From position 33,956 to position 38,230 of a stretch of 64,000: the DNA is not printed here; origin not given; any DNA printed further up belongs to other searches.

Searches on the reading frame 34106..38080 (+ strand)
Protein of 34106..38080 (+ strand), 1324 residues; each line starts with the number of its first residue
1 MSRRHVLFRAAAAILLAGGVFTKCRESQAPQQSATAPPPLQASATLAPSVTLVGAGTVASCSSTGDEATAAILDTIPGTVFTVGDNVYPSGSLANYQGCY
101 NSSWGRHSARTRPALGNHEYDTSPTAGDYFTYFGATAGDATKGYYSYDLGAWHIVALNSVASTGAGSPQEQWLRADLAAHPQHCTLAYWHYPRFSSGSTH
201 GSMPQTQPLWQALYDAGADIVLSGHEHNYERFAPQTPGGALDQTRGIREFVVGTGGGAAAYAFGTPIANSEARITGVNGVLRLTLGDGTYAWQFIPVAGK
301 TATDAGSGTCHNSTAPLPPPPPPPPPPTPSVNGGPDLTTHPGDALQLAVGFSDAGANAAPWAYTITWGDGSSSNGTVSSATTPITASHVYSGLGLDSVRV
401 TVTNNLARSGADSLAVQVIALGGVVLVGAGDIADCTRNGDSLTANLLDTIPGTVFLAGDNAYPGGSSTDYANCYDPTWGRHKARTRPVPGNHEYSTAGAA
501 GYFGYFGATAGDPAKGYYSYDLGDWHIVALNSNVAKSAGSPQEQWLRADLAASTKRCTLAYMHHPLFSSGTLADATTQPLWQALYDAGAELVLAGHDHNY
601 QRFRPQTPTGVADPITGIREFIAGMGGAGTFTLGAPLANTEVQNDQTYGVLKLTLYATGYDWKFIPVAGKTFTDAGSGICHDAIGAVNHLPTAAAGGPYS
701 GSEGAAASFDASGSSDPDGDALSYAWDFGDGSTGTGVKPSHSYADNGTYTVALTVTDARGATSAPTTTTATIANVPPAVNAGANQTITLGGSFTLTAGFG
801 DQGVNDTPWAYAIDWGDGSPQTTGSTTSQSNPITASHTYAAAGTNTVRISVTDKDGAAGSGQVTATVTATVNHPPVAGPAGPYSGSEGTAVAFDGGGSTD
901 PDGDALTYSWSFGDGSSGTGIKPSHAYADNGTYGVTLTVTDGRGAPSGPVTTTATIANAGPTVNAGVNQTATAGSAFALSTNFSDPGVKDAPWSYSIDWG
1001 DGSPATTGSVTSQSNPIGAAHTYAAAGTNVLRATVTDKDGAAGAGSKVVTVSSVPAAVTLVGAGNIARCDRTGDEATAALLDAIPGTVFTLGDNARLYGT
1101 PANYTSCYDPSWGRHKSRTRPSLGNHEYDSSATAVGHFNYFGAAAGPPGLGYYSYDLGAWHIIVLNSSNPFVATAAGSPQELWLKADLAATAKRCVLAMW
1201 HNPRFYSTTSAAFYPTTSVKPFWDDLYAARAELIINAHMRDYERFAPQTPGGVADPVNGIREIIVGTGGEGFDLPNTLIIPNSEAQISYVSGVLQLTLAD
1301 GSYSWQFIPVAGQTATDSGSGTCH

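Call 72: search_protein_families(library=pfam, proteins=[window:34106-38080:+], max_evalue=0.0001)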
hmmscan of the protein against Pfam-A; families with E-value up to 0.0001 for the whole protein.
window:34106-38080:+ (1324 aa): 6 families
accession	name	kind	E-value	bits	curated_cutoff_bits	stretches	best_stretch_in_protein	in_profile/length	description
PF18911.6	PKD_4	-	3.2e-75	248.7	27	4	688-770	1-83/85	PKD domain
PF00801.26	PKD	-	5.1e-37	126.2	23.5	2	699-769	9-79/80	PKD domain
PF00149.33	Metallophos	-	1.7e-18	68.2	21.5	2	453-600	33-191/191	Calcineurin-like phosphoesterase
PF22352.2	K319L-like_PKD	-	6.4e-14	52.2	27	0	707-767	14-80/84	K319L-like, PKD domain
PF21027.3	Sde0182_C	-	1.2e-08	35.9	27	0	708-726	3-21/83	Cellulose-binding protein Sde0182, C-terminal domain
PF17963.7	Big_9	-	6.6e-06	27.4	23.6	0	872-947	1-82/89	Bacterial Ig domain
